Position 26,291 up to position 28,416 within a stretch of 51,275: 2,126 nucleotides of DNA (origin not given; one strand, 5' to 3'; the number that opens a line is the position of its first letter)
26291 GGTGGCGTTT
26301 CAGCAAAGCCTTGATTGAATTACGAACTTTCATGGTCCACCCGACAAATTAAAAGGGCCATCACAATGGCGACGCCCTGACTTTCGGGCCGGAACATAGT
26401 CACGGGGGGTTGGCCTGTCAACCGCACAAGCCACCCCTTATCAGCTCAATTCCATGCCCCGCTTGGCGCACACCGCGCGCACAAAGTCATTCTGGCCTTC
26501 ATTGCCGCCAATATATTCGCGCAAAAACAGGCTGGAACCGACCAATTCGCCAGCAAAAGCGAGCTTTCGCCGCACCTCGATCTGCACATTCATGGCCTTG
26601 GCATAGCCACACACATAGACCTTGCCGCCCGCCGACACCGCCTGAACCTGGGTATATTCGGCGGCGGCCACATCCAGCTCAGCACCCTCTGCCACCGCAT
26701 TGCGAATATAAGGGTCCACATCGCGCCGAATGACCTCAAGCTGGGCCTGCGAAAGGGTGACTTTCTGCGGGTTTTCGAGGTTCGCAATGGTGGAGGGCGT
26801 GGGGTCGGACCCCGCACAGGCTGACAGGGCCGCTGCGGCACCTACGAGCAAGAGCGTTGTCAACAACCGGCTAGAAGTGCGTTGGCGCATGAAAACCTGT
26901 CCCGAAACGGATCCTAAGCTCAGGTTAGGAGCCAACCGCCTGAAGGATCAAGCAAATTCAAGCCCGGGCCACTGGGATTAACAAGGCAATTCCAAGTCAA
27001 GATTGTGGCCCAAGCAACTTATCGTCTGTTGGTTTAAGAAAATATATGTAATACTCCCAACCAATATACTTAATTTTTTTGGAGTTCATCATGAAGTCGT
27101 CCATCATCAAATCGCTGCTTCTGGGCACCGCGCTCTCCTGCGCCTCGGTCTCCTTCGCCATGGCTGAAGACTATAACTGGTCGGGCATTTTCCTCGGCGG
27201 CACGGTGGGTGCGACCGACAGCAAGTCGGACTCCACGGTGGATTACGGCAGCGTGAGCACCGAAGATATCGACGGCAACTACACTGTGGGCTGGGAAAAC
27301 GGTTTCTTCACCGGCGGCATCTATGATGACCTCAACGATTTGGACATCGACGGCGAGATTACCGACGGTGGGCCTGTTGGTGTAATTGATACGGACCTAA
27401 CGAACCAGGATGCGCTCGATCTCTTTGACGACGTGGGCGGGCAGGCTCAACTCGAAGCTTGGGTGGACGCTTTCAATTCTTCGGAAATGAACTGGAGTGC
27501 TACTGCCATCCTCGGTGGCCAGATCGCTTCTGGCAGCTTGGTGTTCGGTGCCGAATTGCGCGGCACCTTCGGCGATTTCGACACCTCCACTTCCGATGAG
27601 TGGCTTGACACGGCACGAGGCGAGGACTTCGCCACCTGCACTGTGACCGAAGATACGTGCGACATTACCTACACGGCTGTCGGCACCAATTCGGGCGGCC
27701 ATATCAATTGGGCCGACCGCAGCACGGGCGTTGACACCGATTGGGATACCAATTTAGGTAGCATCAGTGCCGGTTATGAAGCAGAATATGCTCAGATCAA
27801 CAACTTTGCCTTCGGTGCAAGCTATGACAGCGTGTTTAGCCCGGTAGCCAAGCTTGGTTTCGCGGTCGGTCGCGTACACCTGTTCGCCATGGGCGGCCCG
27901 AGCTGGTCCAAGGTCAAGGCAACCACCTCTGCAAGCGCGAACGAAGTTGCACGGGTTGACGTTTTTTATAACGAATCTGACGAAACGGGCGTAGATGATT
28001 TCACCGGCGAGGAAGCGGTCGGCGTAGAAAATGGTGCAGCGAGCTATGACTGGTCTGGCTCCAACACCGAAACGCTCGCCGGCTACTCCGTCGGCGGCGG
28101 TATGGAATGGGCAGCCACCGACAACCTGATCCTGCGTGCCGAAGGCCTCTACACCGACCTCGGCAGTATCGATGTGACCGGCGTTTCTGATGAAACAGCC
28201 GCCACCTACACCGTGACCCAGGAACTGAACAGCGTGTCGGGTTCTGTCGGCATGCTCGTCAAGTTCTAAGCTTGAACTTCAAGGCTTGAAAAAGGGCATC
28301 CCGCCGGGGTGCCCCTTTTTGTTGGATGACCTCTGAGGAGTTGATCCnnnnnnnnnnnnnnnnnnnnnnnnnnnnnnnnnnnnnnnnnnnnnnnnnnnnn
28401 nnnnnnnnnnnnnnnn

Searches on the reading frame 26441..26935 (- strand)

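Call 53: search_protein_families(library=ncbifam, proteins=[window:26441-26935:-], max_evalue=0.01)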
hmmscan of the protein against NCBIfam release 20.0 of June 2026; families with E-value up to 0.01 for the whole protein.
window:26441-26935:- (164 aa): 1 family
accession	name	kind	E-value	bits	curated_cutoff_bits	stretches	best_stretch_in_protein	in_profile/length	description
NF046038.1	NGK_0946_fam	subfamily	0.0086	16.5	45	0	27-72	4-53/102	NGK_0946 family protein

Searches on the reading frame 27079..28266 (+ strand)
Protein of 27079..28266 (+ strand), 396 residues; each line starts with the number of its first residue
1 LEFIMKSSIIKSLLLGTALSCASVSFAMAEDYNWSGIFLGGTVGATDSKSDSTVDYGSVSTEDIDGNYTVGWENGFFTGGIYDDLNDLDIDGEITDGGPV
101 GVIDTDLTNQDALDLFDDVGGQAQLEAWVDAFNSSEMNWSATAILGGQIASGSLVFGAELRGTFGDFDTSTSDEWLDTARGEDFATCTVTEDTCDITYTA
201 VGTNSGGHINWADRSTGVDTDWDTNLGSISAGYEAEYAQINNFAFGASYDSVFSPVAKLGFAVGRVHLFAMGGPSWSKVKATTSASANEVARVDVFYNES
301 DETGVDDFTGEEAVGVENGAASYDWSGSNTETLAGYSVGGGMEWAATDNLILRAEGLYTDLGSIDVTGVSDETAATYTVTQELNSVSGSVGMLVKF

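Call 37: search_protein_families(library=ncbifam, proteins=[window:27079-28266:+], max_evalue=0.01)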
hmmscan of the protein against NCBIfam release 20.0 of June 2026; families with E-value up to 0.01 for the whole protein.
window:27079-28266:+ (396 aa): 0 families

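Call 38: search_protein_families(library=pfam, proteins=[window:27079-28266:+], max_evalue=0.01)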
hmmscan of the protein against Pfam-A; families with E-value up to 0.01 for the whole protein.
window:27079-28266:+ (396 aa): 1 family
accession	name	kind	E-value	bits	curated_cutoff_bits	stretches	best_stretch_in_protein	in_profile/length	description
PF02462.21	Opacity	-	0.0044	17.5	21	0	321-374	65-118/126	Opacity family porin protein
